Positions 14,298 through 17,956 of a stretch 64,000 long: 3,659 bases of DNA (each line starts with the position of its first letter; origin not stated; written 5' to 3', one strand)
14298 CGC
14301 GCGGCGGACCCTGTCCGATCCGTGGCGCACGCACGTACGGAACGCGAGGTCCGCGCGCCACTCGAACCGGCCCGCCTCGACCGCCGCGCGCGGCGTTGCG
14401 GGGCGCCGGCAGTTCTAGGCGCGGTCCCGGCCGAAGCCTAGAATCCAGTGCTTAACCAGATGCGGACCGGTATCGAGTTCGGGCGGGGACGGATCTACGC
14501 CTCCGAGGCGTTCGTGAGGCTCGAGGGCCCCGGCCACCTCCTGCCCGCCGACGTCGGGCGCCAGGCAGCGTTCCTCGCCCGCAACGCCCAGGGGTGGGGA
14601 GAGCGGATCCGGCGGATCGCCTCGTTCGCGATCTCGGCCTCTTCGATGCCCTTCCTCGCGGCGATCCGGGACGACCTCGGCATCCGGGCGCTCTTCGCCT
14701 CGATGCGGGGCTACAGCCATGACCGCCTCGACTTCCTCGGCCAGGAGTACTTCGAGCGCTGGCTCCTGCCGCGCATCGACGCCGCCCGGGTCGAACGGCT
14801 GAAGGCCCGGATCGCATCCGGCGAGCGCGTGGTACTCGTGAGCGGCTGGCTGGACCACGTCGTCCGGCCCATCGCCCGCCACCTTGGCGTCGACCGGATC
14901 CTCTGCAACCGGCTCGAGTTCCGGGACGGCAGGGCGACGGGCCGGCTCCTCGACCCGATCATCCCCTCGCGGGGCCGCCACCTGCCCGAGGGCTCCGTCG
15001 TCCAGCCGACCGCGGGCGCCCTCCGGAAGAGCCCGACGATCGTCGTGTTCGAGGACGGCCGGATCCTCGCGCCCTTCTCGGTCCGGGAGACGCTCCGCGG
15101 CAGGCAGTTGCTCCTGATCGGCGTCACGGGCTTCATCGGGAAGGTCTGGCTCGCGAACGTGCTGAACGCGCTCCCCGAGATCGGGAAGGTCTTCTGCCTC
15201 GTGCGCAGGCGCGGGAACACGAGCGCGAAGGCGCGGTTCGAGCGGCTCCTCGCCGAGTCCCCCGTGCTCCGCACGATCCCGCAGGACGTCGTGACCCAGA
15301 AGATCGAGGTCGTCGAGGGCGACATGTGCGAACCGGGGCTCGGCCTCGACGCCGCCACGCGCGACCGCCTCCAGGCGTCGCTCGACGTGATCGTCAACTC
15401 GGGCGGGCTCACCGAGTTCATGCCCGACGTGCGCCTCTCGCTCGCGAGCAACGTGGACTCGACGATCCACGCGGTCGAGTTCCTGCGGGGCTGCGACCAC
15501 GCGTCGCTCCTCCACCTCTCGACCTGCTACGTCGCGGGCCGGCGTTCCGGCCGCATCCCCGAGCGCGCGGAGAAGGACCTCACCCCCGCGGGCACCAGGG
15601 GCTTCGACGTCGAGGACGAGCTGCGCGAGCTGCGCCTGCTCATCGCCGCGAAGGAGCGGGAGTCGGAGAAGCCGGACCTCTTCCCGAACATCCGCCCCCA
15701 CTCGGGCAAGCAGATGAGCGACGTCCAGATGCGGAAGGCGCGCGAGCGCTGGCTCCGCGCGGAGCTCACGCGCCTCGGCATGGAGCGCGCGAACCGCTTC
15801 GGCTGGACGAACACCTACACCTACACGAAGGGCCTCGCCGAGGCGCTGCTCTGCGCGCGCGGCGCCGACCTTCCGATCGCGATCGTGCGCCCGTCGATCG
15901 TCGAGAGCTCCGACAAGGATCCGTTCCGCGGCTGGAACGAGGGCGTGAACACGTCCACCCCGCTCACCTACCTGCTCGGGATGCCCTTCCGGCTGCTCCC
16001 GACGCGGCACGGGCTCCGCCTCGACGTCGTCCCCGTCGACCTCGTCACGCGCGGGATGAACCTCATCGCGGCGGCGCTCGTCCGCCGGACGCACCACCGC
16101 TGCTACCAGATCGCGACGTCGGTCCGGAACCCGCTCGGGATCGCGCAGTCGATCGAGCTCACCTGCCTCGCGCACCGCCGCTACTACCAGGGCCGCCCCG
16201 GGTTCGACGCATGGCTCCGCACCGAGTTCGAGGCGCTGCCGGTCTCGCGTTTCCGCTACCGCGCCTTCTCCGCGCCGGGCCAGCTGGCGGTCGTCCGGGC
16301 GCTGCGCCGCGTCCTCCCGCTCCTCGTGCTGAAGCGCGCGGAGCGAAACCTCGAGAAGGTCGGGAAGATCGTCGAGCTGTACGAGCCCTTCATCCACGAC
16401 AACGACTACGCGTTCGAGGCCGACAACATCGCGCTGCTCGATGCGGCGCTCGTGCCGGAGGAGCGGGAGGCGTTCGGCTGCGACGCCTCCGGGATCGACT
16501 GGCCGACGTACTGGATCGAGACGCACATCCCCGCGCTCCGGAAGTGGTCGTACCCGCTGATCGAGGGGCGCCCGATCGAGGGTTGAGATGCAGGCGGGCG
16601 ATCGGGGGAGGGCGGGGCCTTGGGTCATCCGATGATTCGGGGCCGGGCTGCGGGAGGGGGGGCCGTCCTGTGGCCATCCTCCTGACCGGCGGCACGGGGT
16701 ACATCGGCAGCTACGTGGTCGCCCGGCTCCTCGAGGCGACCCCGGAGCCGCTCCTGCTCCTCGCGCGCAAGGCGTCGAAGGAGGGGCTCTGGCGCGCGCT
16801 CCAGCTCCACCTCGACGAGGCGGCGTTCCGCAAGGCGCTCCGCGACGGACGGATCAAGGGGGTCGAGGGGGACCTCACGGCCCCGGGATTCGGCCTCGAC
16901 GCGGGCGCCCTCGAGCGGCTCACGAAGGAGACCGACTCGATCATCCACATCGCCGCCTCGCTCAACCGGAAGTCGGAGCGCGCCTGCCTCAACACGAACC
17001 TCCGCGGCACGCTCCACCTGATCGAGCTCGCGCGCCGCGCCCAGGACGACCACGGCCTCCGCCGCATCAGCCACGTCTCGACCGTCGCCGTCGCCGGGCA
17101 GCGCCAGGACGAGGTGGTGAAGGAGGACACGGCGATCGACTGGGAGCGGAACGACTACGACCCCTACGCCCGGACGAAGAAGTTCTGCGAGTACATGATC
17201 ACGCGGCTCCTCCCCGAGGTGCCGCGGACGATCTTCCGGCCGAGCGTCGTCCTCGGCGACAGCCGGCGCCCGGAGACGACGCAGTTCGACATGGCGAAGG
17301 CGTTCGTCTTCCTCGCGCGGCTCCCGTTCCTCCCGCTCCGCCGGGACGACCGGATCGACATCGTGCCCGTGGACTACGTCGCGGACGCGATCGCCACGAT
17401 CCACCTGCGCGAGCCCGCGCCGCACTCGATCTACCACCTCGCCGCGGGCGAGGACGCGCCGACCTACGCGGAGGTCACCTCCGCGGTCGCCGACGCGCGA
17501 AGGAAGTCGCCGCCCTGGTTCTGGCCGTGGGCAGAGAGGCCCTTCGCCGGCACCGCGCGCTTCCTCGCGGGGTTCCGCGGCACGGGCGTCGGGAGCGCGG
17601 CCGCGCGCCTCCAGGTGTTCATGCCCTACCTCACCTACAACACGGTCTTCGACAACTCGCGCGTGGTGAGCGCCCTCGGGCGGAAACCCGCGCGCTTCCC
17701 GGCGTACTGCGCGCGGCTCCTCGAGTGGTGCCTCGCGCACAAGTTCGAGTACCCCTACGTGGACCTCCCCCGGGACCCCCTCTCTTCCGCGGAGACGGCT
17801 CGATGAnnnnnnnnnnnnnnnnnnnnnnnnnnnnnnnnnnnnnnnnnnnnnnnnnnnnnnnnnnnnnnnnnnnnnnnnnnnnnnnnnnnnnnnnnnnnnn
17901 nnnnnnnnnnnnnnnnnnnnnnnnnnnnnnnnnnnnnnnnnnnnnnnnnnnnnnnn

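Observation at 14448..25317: Ten-gene translationally coupled lipid operon with dedicated ACP, two acyl-AMP ligases, two fatty-acyl reductases, a lipid kinase and PlsC: candidate ether-lipid / fatty-alcohol lipid pathway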

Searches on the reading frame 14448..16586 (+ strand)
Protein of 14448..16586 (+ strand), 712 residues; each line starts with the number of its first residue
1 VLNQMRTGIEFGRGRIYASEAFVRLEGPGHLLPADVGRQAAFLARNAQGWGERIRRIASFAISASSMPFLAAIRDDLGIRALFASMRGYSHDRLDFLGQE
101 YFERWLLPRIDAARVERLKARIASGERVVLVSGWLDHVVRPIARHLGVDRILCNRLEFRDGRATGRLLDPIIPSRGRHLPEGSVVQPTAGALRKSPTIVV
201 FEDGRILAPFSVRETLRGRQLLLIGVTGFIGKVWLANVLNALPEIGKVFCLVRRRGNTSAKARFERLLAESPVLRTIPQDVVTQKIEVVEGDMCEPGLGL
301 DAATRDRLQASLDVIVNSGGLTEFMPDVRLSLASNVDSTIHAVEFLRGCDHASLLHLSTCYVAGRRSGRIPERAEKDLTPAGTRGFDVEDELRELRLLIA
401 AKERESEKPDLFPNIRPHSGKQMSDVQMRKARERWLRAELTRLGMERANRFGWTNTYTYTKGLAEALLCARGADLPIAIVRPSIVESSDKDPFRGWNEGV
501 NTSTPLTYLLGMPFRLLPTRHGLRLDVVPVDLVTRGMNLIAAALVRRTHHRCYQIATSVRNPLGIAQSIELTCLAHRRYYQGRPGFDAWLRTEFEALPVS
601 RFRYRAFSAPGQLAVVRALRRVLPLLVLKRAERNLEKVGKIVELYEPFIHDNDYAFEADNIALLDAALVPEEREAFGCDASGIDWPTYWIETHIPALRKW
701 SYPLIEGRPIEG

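Call 6: search_protein_families(library=pfam, proteins=[window:14448-16586:+], max_evalue=0.01)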
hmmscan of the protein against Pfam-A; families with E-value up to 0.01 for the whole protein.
window:14448-16586:+ (712 aa): 4 families
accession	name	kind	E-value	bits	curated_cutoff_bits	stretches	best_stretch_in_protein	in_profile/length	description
PF07993.18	NAD_binding_4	-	1.6e-50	172.1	20.1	1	224-536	2-257/258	Male sterility protein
PF12710.13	HAD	-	7.9e-15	56.2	27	1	71-171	46-149/189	haloacid dehalogenase-like hydrolase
PF03015.24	Sterile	-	2.9e-08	34.2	35.4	1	632-699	23-88/93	Male sterility protein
PF01370.27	Epimerase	-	4.1e-06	26.8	20.9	1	222-377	2-131/240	NAD dependent epimerase/dehydratase family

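Call 7: search_protein_families(library=ncbifam, proteins=[window:14448-16586:+], max_evalue=0.001)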
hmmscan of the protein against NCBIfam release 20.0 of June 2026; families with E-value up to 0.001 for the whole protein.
window:14448-16586:+ (712 aa): 10 families
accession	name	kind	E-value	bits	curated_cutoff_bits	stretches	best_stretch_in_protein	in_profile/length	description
TIGR01746.1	Thioester-redct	subfamily_domain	1.2e-26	93.9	213.35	1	221-364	2-141/371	thioester reductase domain-containing protein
NF041592.1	carboxyl_red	equivalog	2.7e-14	51.8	1300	1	217-360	763-908/1160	carboxylic acid reductase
NF005539.0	PRK07201.1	equivalog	2.3e-13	49.8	549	1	221-372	3-137/657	SDR family oxidoreductase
TIGR01490.1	HAD-SF-IB-hyp1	subfamily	3.5e-13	50.3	98.3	1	84-172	62-151/202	HAD-IB family hydrolase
TIGR03443.1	alpha_am_amid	equivalog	1.1e-11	43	1030.1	1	219-346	973-1097/1390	L-aminoadipate-semialdehyde dehydrogenase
NF038078.1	NRPS_MxcG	equivalog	3e-11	41.3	2300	1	215-375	1079-1232/1442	myxochelin non-ribosomal peptide synthetase MxcG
TIGR01488.1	HAD-SF-IB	subfamily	1.6e-08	34.7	45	1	116-168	80-133/177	HAD-IB family phosphatase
NF052360.1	HolPasePseu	equivalog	2e-07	30.9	280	1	84-169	63-148/218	histidinol-phosphatase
NF052359.1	HolPaseNeis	equivalog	3.1e-06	27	400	1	83-167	62-147/221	histidinol-phosphatase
TIGR00338.1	serB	equivalog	1.5e-05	24.7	144.15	1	124-173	100-149/219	phosphoserine phosphatase SerB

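Call 39: search_solved_structures(query=window:14448-16586:+, max_evalue=0.001)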
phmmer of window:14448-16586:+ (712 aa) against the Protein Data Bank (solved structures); distinct sequences matched with E-value up to 0.001: 14.
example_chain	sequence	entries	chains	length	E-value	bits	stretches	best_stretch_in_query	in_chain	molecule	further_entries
7eoz_A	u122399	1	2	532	4.6e-36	127.7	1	211-700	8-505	Fatty acyl-CoA reductase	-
4dqv_A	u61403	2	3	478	4.2e-13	51.8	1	219-344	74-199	PROBABLE PEPTIDE SYNTHETASE NRP (PEPTIDE SYNTHASE) | Peptide synthetase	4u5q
8v1x_A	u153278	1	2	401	1.3e-11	46.8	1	218-374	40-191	Type I polyketide synthase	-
5msp_A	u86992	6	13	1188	2.9e-11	45.7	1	201-345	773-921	Thioester reductase domain-containing protein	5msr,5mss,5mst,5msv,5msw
5mso_A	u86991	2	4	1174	1.1e-09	40.5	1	214-324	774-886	Carboxylic acid reductase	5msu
5msc_A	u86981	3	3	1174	1.4e-09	40.1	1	197-364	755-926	Carboxylic acid reductase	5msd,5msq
4u7w_A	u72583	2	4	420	2.3e-07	32.8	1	218-359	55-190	MxaA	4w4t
3fvv_A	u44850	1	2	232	6.4e-06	28.1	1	86-168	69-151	uncharacterized protein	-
5is2_A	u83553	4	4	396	0.00034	22.4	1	125-178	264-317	Phosphoserine phosphatase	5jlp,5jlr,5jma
3p96_A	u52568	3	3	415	0.00036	22.2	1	125-178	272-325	Phosphoserine phosphatase SerB | Phosphoserine phosphatase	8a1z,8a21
5it4_A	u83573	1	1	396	0.00037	22.2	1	125-178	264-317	Phosphoserine phosphatase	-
5it0_A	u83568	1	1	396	0.00037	22.2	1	125-178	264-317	Phosphoserine phosphatase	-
5jjb_A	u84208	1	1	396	0.00038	22.2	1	125-178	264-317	Phosphoserine phosphatase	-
5t41_A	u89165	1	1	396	0.00079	21.1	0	125-178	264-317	Phosphoserine phosphatase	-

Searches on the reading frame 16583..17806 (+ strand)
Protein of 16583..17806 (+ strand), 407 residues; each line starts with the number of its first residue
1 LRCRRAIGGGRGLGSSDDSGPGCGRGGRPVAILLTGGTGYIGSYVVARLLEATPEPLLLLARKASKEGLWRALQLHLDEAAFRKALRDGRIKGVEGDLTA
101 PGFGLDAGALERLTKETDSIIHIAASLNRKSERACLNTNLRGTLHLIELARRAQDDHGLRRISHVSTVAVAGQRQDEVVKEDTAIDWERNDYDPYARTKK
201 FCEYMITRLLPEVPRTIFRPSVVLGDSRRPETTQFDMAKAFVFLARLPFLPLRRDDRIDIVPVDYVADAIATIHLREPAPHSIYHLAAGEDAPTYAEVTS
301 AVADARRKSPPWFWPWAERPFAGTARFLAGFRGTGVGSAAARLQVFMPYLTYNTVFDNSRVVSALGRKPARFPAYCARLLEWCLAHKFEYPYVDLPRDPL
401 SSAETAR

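Call 6: search_protein_families(library=pfam, proteins=[window:16583-17806:+], max_evalue=0.01)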
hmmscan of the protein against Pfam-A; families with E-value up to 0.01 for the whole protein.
window:16583-17806:+ (407 aa): 7 families
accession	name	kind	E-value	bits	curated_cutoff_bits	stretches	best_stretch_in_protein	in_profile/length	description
PF07993.18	NAD_binding_4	-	3.8e-42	144.7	20.1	1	34-270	1-258/258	Male sterility protein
PF01370.27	Epimerase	-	6.8e-21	75.2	20.9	1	32-272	1-223/240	NAD dependent epimerase/dehydratase family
PF16363.11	GDP_Man_Dehyd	-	3.8e-16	59.9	27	1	33-207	1-165/332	GDP-mannose 4,6 dehydratase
PF01073.25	3Beta_HSD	-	1.5e-10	41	22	1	34-207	2-158/280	3-beta hydroxysteroid dehydrogenase/isomerase family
PF13460.12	NAD_binding_10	-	8e-05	23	27.2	1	36-225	1-148/184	NAD(P)H-binding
PF02719.21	Polysacc_synt_2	-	0.00045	19.9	20.2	1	32-153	1-118/293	Polysaccharide biosynthesis protein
PF08659.16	KR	-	0.0085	16.5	22.6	0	32-67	3-38/180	KR domain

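Call 7: search_protein_families(library=ncbifam, proteins=[window:16583-17806:+], max_evalue=0.001)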
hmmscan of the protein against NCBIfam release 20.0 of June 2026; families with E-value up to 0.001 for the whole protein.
window:16583-17806:+ (407 aa): 14 families
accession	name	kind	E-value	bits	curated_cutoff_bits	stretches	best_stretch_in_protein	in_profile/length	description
NF005539.0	PRK07201.1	equivalog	4.6e-39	134.7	549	1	33-368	4-332/657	SDR family oxidoreductase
TIGR01746.1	Thioester-redct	subfamily_domain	1.3e-31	110.2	213.35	1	32-303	2-278/371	thioester reductase domain-containing protein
NF038078.1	NRPS_MxcG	equivalog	5.7e-22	76.9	2300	1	28-290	1081-1340/1442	myxochelin non-ribosomal peptide synthetase MxcG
NF041592.1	carboxyl_red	equivalog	5.6e-13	47.5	1300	1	31-286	766-1047/1160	carboxylic acid reductase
TIGR03443.1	alpha_am_amid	equivalog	5.8e-13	47.1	1030.1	1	29-281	972-1238/1390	L-aminoadipate-semialdehyde dehydrogenase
NF043036.1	ErythonDh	equivalog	2.7e-12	46.6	325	1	31-207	2-161/321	D-erythronate dehydrogenase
TIGR03466.1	HpnA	hypoth_equivalog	3.1e-12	46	367.65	1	32-267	3-210/327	hopanoid-associated sugar epimerase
TIGR01179.1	galE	equivalog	2.4e-11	43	262.3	1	31-208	1-158/332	UDP-glucose 4-epimerase GalE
TIGR01181.1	dTDP_gluc_dehyt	equivalog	3.2e-08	33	365.1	1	32-206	2-162/321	dTDP-glucose 4,6-dehydratase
TIGR04180.1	EDH_00030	hypoth_equivalog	1.5e-07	30.8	475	1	32-221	1-173/297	NAD-dependent 4,6-dehydratase LegB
NF047350.1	aureusi_NRPS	equivalog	5.2e-06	23.6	2500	1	32-204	2030-2195/2373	aureusimine non-ribosomal peptide synthetase AusA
NF042422.1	oxyalk_red_OleD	equivalog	3.8e-05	23.2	580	1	91-207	43-151/329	2-alkyl-3-oxoalkanoate reductase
NF007956.0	PRK10675.1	subfamily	0.00017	20.9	394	1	31-209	2-163/338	UDP-glucose 4-epimerase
NF052578.1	StrlDmthSdmBMthl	equivalog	0.0004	20.2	600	0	33-225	4-171/328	sterol demethylase protein SdmB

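Call 40: search_solved_structures(query=window:16583-17806:+, max_evalue=0.001)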
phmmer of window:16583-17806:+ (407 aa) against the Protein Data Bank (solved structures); distinct sequences matched with E-value up to 0.001: 25.
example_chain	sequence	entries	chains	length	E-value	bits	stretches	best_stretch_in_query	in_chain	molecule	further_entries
4u7w_A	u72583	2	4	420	5.6e-22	81.3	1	31-287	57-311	MxaA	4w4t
8v1x_A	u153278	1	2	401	3.3e-13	52.4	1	27-279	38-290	Type I polyketide synthase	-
4dqv_A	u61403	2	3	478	4.6e-10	42.1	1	31-185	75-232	PROBABLE PEPTIDE SYNTHETASE NRP (PEPTIDE SYNTHASE) | Peptide synthetase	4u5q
5msc_A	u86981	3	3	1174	1.1e-07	34.2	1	31-230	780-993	Carboxylic acid reductase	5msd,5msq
5mso_A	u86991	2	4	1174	1.8e-06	30.2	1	31-286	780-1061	Carboxylic acid reductase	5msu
1i3k_A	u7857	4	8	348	8.5e-06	28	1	32-209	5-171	UDP-GLUCOSE 4-EPIMERASE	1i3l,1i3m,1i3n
9hi2_A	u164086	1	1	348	9.1e-06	27.9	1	31-209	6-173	UDP-glucose 4-epimerase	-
1hzj_A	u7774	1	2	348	1.1e-05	27.6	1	32-209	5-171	UDP-GALACTOSE 4-EPIMERASE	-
1ek5_A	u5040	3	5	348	1.1e-05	27.6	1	32-209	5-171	UDP-GALACTOSE 4-EPIMERASE | UDP-glucose 4-epimerase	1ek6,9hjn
3wj7_A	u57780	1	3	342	1.1e-05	27.6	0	32-271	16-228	Putative oxidoreductase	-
5msp_A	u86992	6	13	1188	1.1e-05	27.6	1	31-275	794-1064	Thioester reductase domain-containing protein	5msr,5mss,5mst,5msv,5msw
9hi1_B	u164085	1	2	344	1.2e-05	27.6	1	32-209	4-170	UDP-glucose 4-epimerase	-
9hi0_B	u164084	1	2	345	1.2e-05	27.6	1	32-209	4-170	UDP-glucose 4-epimerase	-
9x2c_A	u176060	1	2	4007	1.2e-05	27.5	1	20-276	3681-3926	PKS-NRPS hybrid synthetase psoA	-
1r6d_A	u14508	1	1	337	1.8e-05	26.9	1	32-183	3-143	TDP-glucose-4,6-dehydratase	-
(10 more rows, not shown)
